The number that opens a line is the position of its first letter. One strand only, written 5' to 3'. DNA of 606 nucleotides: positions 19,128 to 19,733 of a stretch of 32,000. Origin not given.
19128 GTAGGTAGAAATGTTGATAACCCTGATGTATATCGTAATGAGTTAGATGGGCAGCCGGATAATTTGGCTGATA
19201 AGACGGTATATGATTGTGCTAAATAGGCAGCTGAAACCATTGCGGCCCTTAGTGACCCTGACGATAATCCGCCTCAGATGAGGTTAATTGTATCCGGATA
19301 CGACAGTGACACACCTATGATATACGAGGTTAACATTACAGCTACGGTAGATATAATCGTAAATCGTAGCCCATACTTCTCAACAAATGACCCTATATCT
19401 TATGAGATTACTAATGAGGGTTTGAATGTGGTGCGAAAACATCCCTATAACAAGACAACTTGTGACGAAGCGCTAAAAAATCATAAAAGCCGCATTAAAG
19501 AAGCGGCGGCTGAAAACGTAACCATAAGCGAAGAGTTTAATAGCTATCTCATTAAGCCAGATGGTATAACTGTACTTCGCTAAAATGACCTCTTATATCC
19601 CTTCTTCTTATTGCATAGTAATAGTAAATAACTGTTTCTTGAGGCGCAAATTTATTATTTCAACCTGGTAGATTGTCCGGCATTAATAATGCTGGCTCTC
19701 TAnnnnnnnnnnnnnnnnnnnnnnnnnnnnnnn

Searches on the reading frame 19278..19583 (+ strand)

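Call 5: search_protein_families(library=pfam, proteins=[window:19278-19583:+], max_evalue=0.1)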
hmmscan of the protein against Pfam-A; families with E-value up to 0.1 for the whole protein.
window:19278-19583:+ (101 aa): 1 family
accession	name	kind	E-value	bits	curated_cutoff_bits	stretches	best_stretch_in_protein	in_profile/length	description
PF23825.1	DUF7195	-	0.043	14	27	1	46-81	12-50/72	Family of unknown function (DUF7195)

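Call 6: search_protein_families(library=padloc, proteins=[window:19278-19583:+], max_evalue=0.1)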
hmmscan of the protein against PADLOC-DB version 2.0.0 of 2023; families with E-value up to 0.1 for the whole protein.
window:19278-19583:+ (101 aa): 0 families

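Call 8: search_protein_families(library=ncbifam, proteins=[window:19278-19583:+], max_evalue=0.1)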
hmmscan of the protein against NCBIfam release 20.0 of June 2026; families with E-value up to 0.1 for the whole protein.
window:19278-19583:+ (101 aa): 0 families

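Call 9: search_protein_families(library=phrogs, proteins=[window:19278-19583:+], max_evalue=0.1)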
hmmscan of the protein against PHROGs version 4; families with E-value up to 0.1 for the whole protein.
window:19278-19583:+ (101 aa): 0 families
